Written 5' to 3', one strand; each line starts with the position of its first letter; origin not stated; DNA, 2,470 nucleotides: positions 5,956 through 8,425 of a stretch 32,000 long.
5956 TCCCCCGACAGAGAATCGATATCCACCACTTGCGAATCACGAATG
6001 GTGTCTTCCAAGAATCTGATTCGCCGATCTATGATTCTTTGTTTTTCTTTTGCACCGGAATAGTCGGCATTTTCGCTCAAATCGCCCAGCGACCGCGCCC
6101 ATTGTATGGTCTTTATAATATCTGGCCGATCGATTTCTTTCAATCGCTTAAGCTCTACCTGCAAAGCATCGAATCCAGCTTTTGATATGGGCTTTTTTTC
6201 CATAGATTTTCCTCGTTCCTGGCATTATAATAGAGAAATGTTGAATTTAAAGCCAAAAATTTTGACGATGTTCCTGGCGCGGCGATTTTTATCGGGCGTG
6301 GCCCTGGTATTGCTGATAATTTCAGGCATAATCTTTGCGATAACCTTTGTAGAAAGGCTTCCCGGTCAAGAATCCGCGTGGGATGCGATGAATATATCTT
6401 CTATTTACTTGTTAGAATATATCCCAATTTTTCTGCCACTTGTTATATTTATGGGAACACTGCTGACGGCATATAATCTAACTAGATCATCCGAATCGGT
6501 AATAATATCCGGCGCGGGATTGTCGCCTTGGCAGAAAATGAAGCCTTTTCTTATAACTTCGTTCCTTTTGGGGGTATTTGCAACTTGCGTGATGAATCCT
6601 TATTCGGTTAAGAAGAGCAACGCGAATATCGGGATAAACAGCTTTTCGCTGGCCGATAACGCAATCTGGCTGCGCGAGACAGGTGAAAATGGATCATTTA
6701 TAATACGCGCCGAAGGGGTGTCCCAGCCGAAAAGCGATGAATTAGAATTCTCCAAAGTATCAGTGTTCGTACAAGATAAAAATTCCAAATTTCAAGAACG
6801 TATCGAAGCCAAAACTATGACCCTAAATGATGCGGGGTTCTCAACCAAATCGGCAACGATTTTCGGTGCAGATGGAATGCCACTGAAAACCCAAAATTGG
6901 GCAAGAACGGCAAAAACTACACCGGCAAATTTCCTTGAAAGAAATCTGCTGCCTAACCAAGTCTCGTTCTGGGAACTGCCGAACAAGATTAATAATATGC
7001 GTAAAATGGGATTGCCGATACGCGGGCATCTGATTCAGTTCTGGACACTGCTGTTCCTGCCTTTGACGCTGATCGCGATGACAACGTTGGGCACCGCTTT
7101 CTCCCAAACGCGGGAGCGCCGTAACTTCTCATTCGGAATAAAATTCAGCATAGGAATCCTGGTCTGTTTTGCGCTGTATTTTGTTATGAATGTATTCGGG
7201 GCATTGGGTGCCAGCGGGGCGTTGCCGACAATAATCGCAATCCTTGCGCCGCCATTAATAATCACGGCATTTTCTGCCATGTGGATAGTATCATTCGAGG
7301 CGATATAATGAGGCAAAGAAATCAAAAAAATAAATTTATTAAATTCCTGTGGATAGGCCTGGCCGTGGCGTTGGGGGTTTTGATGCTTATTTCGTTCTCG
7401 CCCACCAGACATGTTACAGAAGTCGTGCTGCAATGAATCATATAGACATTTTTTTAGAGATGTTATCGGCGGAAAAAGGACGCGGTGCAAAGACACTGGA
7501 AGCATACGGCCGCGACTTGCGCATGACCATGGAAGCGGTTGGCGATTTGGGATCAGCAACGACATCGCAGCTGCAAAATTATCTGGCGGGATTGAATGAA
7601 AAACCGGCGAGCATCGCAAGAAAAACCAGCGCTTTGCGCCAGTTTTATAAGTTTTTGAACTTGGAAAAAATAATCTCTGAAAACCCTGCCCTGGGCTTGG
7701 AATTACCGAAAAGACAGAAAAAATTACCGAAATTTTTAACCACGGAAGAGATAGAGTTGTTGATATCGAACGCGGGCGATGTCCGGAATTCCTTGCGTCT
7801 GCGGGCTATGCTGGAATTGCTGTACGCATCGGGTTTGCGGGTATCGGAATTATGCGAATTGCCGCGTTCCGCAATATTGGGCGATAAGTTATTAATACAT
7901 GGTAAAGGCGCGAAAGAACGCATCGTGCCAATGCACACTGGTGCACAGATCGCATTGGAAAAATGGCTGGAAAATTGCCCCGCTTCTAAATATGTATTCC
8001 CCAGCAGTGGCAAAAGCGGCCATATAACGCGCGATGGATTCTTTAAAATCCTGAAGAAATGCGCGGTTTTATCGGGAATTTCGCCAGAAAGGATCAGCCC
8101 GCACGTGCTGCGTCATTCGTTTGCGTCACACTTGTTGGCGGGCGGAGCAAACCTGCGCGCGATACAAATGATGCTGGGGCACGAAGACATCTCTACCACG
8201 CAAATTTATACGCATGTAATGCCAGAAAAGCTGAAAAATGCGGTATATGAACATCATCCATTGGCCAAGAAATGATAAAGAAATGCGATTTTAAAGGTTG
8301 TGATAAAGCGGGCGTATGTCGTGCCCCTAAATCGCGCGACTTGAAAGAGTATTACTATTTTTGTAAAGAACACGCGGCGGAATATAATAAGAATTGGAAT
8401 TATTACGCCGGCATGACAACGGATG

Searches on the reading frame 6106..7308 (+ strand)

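Call 7: search_protein_families(library=ncbifam, proteins=[window:6106-7308:+], max_evalue=0.00001)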
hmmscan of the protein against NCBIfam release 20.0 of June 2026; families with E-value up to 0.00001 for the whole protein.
window:6106-7308:+ (400 aa): 2 families
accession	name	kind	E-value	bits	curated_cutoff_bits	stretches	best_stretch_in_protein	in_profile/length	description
TIGR04408.1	LptG_lptG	equivalog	4.4e-48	163.7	240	1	52-394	1-348/351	LPS export ABC transporter permease LptG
TIGR04407.1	LptF_YjgP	equivalog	7.8e-15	54.4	230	1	61-163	10-116/347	LPS export ABC transporter permease LptF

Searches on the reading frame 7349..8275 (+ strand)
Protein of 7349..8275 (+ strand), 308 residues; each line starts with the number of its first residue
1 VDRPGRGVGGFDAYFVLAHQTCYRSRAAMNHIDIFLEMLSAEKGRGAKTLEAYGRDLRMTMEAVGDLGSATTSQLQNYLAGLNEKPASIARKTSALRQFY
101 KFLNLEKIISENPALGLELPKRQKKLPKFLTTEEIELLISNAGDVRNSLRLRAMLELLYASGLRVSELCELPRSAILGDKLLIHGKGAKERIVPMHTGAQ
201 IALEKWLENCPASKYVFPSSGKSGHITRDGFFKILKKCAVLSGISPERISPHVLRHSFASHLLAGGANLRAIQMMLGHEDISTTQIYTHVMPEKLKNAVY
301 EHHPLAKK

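Call 7: search_protein_families(library=ncbifam, proteins=[window:7349-8275:+], max_evalue=0.00001)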
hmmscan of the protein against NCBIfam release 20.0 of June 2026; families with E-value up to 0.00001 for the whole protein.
window:7349-8275:+ (308 aa): 11 families
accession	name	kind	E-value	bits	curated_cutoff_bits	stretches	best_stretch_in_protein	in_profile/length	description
NF001399.0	PRK00283.1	subfamily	3.3e-89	299.1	279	1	27-306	4-299/300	tyrosine recombinase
TIGR02225.1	recomb_XerD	equivalog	4.3e-85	285.6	329.6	1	35-306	3-290/290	site-specific tyrosine recombinase XerD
TIGR02224.1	recomb_XerC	equivalog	5.5e-73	245.9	335.15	1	35-308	3-295/295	tyrosine recombinase XerC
NF040815.2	recomb_XerA_Arch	equivalog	2.4e-57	194.5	220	1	35-298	3-262/263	site-specific tyrosine recombinase/integron integrase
NF002331.0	PRK01287.1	subfamily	1.3e-36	126.4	371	1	90-307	101-329/365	site-specific tyrosine recombinase XerC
TIGR02249.1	integrase_gron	subfamily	1.4e-30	106.8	265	2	224-293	235-303/315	integron integrase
NF003462.0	PRK05084.1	equivalog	9.2e-19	67.4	267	1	147-301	193-355/360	tyrosine recombinase XerS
NF011946.0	PRK15417.1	equivalog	6.2e-18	65.1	435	1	224-291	250-316/337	integron integrase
NF007370.0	PRK09870.1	subfamily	5.2e-15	55.6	221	1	123-289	6-178/200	tyrosine-type DNA invertase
NF007371.0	PRK09871.1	subfamily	9.9e-09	35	222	1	128-289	5-173/198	tyrosine-type DNA invertase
NF002685.0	PRK02436.1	equivalog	9.6e-08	32.1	178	1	42-285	11-241/245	site-specific tyrosine recombinase XerD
